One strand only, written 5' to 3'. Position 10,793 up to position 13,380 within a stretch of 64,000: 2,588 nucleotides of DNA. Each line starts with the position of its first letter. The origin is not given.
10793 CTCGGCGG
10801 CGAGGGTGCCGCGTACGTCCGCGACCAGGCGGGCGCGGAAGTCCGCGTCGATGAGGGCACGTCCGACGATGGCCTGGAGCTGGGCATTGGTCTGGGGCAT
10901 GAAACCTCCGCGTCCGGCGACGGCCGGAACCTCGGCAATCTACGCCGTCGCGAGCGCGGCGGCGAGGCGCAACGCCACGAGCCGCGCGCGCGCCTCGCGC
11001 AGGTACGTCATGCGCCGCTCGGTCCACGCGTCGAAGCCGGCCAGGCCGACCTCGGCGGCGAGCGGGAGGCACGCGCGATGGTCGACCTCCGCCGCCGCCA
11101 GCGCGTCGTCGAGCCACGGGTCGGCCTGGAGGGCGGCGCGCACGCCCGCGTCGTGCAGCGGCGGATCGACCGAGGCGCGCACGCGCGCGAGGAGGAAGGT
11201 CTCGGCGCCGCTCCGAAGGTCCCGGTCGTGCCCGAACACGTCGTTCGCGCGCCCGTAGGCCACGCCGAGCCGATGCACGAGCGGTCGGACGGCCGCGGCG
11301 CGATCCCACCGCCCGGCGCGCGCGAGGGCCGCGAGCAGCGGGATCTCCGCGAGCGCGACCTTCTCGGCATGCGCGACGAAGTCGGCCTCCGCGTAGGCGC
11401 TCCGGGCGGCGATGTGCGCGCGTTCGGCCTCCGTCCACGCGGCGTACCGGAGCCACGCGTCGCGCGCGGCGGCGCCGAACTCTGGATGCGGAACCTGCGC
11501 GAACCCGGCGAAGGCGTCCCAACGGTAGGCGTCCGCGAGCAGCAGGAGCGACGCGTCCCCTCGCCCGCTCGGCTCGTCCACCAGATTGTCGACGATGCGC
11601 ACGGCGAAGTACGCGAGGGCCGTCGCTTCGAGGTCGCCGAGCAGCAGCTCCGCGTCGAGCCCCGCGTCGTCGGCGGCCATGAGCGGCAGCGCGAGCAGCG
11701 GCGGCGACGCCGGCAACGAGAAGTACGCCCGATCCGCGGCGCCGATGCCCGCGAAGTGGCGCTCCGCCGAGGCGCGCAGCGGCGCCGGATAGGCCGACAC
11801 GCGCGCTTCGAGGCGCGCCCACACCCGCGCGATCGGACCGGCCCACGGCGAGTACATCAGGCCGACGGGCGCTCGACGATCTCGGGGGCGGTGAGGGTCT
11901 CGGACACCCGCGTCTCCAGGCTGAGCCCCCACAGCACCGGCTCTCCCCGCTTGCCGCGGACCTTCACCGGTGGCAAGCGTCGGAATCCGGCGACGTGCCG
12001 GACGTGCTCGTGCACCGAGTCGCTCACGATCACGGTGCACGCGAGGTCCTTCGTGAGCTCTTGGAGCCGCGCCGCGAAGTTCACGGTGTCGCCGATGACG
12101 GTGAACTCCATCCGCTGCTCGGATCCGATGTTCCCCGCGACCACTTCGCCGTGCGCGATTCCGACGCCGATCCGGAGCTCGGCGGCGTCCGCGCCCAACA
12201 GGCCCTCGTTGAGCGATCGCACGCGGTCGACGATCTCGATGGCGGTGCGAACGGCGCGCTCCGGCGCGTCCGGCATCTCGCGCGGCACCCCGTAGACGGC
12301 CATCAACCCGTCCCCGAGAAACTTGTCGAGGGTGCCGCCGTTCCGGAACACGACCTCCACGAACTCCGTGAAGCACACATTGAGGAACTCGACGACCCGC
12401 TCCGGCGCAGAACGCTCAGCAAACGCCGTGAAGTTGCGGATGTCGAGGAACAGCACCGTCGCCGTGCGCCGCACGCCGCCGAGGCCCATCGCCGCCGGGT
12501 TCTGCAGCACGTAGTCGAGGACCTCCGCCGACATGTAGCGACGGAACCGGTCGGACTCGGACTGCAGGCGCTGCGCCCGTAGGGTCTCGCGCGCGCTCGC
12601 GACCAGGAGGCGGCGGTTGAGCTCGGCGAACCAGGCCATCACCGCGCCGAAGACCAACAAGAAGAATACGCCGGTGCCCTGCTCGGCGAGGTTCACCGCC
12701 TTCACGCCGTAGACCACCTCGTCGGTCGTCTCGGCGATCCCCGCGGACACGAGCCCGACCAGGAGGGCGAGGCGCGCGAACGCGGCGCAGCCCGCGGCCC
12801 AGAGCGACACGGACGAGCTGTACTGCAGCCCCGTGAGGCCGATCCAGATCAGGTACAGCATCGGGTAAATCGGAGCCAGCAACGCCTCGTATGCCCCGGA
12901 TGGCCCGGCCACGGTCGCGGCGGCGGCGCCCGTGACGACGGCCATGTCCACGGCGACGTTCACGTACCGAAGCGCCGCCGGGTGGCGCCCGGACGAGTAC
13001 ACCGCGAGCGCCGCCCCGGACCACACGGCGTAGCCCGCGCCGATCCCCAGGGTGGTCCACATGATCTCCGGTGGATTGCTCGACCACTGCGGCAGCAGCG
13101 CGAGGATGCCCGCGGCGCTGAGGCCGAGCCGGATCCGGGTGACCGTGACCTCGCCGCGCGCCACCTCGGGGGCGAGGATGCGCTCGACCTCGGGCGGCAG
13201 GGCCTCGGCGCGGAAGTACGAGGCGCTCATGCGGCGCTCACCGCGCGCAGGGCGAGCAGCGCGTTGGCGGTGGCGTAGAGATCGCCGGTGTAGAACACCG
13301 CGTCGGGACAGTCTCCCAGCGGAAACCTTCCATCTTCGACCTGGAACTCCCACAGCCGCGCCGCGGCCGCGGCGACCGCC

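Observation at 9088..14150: Unusual coupled operon: prenyltransferase-repeat protein / membrane nucleotidyl cyclase / degenerate polyprenyl-synthase-fold protein / NHLP-like peptide / RRE-M50 protease, facing a cNMP-binding protein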

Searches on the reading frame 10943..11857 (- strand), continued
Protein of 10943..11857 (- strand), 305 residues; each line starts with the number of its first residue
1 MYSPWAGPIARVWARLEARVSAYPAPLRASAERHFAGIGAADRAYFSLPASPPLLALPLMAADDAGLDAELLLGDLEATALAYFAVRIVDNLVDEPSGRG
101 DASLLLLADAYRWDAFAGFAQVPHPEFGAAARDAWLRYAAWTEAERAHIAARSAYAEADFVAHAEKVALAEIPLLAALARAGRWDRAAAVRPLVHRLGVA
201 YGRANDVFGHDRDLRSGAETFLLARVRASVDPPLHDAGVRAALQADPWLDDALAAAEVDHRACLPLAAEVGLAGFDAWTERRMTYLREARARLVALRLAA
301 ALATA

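Call 86: search_protein_families(library=ncbifam, proteins=[L013:3971-7969:+, L026:8290-9882:+, L058:8827-9504:-, L023:4190-5230:+, L024:6001-8013:+, L058:8643-8873:+, L011:10943-11173:+, L026:8053-8268:+, L001:11000-11245:+, L026:5948-6970:-], max_evalue=0.001)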
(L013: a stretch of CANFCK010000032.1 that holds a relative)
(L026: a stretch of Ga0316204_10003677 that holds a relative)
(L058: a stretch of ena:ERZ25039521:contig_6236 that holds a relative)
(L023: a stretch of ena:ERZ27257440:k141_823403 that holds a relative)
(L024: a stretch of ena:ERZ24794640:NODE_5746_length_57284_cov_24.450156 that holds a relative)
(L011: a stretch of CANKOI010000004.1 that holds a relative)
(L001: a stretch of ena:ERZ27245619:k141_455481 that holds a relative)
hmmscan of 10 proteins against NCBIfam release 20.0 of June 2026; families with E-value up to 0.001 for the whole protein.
L013:3971-7969:+ (1333 aa): 15 families
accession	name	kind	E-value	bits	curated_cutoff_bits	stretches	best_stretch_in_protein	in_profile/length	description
TIGR03903.1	TOMM_kin_cyc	equivalog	3e-76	257.3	705.75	2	378-1142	280-1063/1267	TOMM system kinase/cyclase fusion protein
NF033483.0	PknB_PASTA_kin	equivalog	8.5e-69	233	450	1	24-311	9-276/563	Stk1 family PASTA domain-containing Ser/Thr kinase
NF052427.1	StpK7MSMEG_1200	equivalog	2.1e-38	132.2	900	1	20-302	5-267/601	serine/threonine protein kinase StpK7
NF047741.1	antiphage_MADS6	equivalog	9.2e-32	110.3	460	2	135-305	305-462/612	methylation-associated defense system protein kinase MAD6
NF009651.0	PRK13184.1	equivalog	8.9e-30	103.3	839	1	23-301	3-288/932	serine/threonine-protein kinase PknD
NF053615.1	SerThrKinAfsKStmc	equivalog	2.4e-16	59.6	1300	1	18-291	9-256/809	protein serine/threonine kinase AfsK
NF033442.0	BREX_PglW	equivalog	6.6e-11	40.7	990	1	22-301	204-767/1391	BREX system serine/threonine kinase PglW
NF053617.1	SARPRegAfsRStmc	equivalog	1.7e-10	39.5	1430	1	968-1242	695-965/986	SARP-family global regulator AfsR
NF041717.1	HaaA_phane_TPR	equivalog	2e-08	32.9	1125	1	1023-1247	639-866/882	cyclophane-containing RiPP biosynthesis TPR protein HaaT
NF053520.1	HK_Porph_FimS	equivalog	6e-08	31.4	600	1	1095-1290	44-243/618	sensor histidine kinase FimS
NF053720.1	NsdA_fam_reg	subfamily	1.7e-07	31.1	75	1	1099-1250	205-367/432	NsdA family TPR-like regulatory protein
NF038151.1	lanthi_synth_III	equivalog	3.6e-07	28.9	575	1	74-282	272-466/833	class III lanthionine synthetase LanKC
NF011463.0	PRK14879.1-4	equivalog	9.2e-05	22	188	1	27-187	20-163/237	Kae1-associated kinase Bud32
TIGR02917.1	PEP_TPR_lipo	equivalog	0.0001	20.3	312.2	1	1053-1164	565-666/899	XrtA/PEP-CTERM system TPR-repeat protein PrsT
NF043056.1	T4SS_LegK1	equivalog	0.0004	19.1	550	1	157-235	209-282/516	Dot/Icm T4SS effector kinase LegK1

L026:8290-9882:+ (531 aa): 0 families

L058:8827-9504:- (225 aa): 7 families
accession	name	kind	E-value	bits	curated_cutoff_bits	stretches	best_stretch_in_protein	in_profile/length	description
TIGR00521.1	coaBC_dfp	equivalog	7.1e-45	153.7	219.7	1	22-174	6-159/392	bifunctional phosphopantothenoylcysteine decarboxylase/phosphopantothenate--cysteine ligase CoaBC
TIGR02113.1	coaC_strep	equivalog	2.6e-32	112.1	261.4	1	22-169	3-151/177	phosphopantothenoylcysteine decarboxylase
NF033753.1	RiPP_decarbCypD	equivalog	1.2e-08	34.5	215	1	22-151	10-145/182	CypD family RiPP peptide-cysteine decarboxylase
TIGR02699.1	archaeo_AfpA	hypoth_equivalog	3.4e-07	30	192.45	1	43-139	24-124/174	archaeoflavoprotein AfpA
NF004685.0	PRK06029.1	subfamily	5.2e-06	26.7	188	1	21-166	3-148/187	UbiX family flavin prenyltransferase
TIGR02700.1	flavo_MJ0208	hypoth_equivalog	4.8e-05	22.7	251.35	1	91-137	81-129/234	dihydromethanopterin reductase (acceptor)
NF041206.1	VdcB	exception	0.00013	21.7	290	1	22-166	2-146/184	non-oxidative hydroxyarylic acid decarboxylases subunit B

L023:4190-5230:+ (347 aa): 14 families
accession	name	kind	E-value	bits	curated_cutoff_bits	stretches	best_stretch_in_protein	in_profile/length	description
TIGR02032.1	GG-red-SF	subfamily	8.6e-37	127.4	158.8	1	1-290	1-296/297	geranylgeranyl reductase family protein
NF049967.1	QhpG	equivalog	1.1e-25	90.4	240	1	4-293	2-288/423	flavin-dependent monooxygenase QhpG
TIGR02023.1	BchP-ChlP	subfamily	6.7e-20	71.4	343.3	2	2-149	2-156/388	geranylgeranyl diphosphate reductase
TIGR02028.1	ChlP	equivalog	9e-12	44.4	505.3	1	4-121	4-120/398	geranylgeranyl reductase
NF045655.1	MkRedMenJ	equivalog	5.5e-11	42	700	1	2-315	6-335/406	menaquinone reductase MenJ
NF041080.1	DGGGPL_reductase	equivalog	9.3e-07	28.1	580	0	189-291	210-311/447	digeranylgeranylglycerophospholipid reductase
NF038174.1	maturase_GoxB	equivalog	1.2e-06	27.9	400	0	2-147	2-154/358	glycine oxidase maturase GoxB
TIGR01988.1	Ubi-OHases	subfamily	1.3e-06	27.5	224.65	0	93-161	106-176/387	ubiquinone biosynthesis hydroxylase, UbiH/UbiF/VisC/COQ6 family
NF008519.0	PRK11445.1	equivalog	9.2e-06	25.1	303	0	2-148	5-159/355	FAD-binding protein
NF041160.1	DGGPL_Thplmales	equivalog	1.1e-05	24.5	780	1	257-292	276-311/396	digeranylgeranylglycerophospholipid reductase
NF007450.0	PRK10015.1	subfamily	7.6e-05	21.6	466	1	1-148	6-164/429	FAD-dependent oxidoreductase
NF005951.1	PRK08020.1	equivalog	0.00012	21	590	0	1-31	3-33/388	3-demethoxyubiquinol 3-hydroxylase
TIGR01790.1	carotene-cycl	subfamily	0.00032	20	209.5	0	2-147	1-139/387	lycopene cyclase family protein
NF005599.0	PRK07333.1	equivalog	0.00032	19.3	549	0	256-298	290-333/414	ubiquinone biosynthesis hydroxylase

L024:6001-8013:+ (671 aa): 0 families

L058:8643-8873:+ (77 aa): 1 family
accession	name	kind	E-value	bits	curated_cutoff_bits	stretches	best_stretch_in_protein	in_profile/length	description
NF038399.1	NH_RiPP_Os17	domain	2.4e-12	46.7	40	1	12-62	5-55/63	Os1348 family NHLP clan protein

L011:10943-11173:+ (77 aa): 1 family
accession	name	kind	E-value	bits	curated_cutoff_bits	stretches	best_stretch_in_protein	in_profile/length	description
NF038399.1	NH_RiPP_Os17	domain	3.1e-13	49.6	40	1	8-66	3-59/63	Os1348 family NHLP clan protein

L026:8053-8268:+ (72 aa): 3 families
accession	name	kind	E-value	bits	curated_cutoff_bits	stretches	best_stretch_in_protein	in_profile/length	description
NF038399.1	NH_RiPP_Os17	domain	6e-19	67.9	40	1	5-64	2-61/63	Os1348 family NHLP clan protein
TIGR03793.1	leader_NHLP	domain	0.00032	20.5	50.9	1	4-37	4-37/77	NHLP leader peptide family RiPP precursor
NF033431.1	cinnamycin_RiPP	subfamily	0.00041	20.9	35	1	7-55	2-51/81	cinnamycin family lantibiotic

L001:11000-11245:+ (82 aa): 1 family
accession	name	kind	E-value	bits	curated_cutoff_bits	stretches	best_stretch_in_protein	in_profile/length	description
NF038399.1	NH_RiPP_Os17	domain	1.6e-06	28.1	40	1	16-55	3-44/63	Os1348 family NHLP clan protein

L026:5948-6970:- (341 aa): 2 families
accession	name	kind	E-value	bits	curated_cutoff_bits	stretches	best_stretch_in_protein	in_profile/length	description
NF041824.1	daptide_HExxH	equivalog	9.9e-25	87.5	300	1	53-335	13-283/379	daptide biosynthesis intramembrane metalloprotease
NF058609.1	RiPP_HExxH_LiaK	equivalog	8.6e-12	45.2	225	1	202-294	83-175/246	YydH/LiaK family epipeptide maturation metalloprotease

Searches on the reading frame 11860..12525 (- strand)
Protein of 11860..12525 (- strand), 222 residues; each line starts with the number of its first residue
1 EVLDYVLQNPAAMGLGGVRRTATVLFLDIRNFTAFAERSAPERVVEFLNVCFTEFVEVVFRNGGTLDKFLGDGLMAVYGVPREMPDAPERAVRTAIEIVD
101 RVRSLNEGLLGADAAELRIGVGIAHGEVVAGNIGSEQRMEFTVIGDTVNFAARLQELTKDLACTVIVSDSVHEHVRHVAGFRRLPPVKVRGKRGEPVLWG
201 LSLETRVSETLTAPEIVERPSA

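Call 61: search_solved_structures(query=window:11860-12525:-, max_evalue=0.00001, show_alignments=2)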
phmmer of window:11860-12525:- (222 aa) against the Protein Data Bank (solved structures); distinct sequences matched with E-value up to 0.00001: 50.
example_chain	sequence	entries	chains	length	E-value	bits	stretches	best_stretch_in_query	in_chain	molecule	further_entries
6fht_A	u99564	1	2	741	2.2e-35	125.7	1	3-200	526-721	Bacteriophytochrome,Adenylate cyclase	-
2w01_A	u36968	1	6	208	3.1e-33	118.7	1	15-200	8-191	ADENYLATE CYCLASE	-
1wc1_A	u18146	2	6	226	1.3e-26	97.1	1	19-175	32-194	ADENYLATE CYCLASE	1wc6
1wc0_A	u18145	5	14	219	1.5e-26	96.9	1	20-175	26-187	ADENYLATE CYCLASE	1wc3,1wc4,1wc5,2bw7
5x4t_A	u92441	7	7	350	2.4e-24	89.7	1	23-195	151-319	Photoactivated adenylyl cyclase | Family 3 adenylate cyclase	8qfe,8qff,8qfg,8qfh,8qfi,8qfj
9f1z_A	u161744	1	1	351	2.4e-24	89.7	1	23-195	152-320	Family 3 adenylate cyclase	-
4yus_A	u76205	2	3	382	2.4e-24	89.7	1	23-195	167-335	Family 3 adenylate cyclase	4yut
5x4u_A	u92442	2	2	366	2.6e-24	89.5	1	23-195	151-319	Photoactivated adenylyl cyclase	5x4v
9f1w_A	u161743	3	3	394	3.1e-24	89.3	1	23-195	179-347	Family 3 adenylate cyclase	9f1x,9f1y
5mbg_A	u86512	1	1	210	2.3e-20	76.7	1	24-213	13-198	Beta subunit of photoactivated adenylyl cyclase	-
3r5g_A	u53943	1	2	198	6e-20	75.3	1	19-191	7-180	CyaB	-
5mbj_A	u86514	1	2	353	8.8e-20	74.8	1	23-212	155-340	Beta subunit of photoactivated adenylyl cyclase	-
5m27_A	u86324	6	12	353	8.8e-20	74.8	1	23-212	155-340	Beta subunit of photoactivated adenylyl cyclase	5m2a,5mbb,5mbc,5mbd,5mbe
5mbk_A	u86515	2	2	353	8.8e-20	74.8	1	23-212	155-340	Beta subunit of photoactivated adenylyl cyclase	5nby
5oyh_A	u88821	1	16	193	3.9e-19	72.6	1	21-199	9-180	Nucleotide cyclase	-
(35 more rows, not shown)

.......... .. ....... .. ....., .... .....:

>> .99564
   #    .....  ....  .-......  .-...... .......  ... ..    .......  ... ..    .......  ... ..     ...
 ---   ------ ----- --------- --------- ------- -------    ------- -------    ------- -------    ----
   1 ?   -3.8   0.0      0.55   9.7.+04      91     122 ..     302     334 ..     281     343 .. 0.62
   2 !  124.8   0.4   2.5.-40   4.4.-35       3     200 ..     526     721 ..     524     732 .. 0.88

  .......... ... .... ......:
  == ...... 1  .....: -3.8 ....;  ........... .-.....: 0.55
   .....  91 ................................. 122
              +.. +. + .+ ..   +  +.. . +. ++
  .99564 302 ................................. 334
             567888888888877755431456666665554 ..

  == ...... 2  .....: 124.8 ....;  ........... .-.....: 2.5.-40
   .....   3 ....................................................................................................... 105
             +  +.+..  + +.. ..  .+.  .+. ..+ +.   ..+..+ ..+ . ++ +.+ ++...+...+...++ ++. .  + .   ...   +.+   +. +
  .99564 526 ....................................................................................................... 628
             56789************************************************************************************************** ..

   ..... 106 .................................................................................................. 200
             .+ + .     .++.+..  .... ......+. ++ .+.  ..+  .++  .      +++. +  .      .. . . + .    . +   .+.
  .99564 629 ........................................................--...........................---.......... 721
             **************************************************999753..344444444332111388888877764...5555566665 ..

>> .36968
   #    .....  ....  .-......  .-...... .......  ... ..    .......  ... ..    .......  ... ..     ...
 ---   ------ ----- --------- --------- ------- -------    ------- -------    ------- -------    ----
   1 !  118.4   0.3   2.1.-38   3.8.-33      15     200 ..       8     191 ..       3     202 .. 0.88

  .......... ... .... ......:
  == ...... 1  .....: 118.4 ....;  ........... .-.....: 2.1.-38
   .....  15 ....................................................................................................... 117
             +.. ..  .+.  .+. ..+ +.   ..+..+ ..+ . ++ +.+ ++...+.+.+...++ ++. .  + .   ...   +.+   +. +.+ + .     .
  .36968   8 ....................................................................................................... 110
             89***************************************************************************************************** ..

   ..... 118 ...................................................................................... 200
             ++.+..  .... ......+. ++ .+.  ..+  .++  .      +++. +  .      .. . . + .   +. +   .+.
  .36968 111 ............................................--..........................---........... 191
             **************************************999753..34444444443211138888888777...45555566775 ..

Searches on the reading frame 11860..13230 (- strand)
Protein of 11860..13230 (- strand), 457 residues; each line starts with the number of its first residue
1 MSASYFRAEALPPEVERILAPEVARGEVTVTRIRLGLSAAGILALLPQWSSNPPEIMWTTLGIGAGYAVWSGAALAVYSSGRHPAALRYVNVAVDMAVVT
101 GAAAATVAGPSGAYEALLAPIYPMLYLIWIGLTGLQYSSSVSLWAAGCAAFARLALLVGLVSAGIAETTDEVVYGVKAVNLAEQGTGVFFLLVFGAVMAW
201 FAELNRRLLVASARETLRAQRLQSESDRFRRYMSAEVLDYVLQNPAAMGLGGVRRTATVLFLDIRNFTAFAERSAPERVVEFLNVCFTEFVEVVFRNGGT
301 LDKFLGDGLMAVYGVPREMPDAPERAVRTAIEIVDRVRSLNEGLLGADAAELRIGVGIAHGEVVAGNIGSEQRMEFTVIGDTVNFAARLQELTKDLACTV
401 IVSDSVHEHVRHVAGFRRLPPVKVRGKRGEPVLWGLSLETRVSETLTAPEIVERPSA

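Call 4: search_protein_families(library=pfam, proteins=[window:11860-13230:-], max_evalue=0.1)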
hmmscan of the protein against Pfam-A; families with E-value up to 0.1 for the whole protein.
window:11860-13230:- (457 aa): 1 family
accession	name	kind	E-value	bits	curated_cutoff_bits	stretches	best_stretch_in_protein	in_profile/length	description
PF00211.25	Guanylate_cyc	-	5.8e-24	85.1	21.9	1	256-428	8-174/183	Adenylate and Guanylate cyclase catalytic domain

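Call 5: search_protein_families(library=ncbifam, proteins=[window:11860-13230:-], max_evalue=0.1)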
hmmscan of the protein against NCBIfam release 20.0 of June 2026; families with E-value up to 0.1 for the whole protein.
window:11860-13230:- (457 aa): 1 family
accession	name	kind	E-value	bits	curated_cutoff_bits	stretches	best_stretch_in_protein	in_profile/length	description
TIGR03903.1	TOMM_kin_cyc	equivalog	6e-10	37.6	705.75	1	279-432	314-459/1267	TOMM system kinase/cyclase fusion protein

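Call 60: search_protein_families(library=padloc, proteins=[window:11860-13230:-], max_evalue=0.01)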
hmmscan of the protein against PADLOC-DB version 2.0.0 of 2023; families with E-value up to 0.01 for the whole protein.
window:11860-13230:- (457 aa): 11 families
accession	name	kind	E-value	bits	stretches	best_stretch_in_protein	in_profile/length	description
PDLC00734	PycC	-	4.5e-28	96.4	1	247-429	180-364/374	Pycsar cyclase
PDLC02367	PycC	-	3.8e-19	67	1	248-411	35-193/226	-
PDLC00766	PycC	-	5.4e-13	46.9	1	251-411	38-196/232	Pycsar cyclase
PDLC02370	PycC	-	2.9e-11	41.3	1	258-395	83-225/340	-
PDLC00765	PycC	-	1e-10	39.3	1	256-410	257-412/477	Pycsar cyclase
PDLC02368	PycC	-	1.5e-10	39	1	252-411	40-201/234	-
PDLC02366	PycC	-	8.7e-10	36.1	1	253-395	274-420/486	-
PDLC02369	PycC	-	6.1e-09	33.8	1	258-411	48-192/248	-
PDLC00764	PycC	-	1.9e-07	28.3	1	258-393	96-238/449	Pycsar cyclase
PDLC00762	PycC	-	4.2e-07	27.2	1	250-393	46-192/508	Pycsar cyclase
PDLC00767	PycC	-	0.00045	17.6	1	260-410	96-249/337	Pycsar cyclase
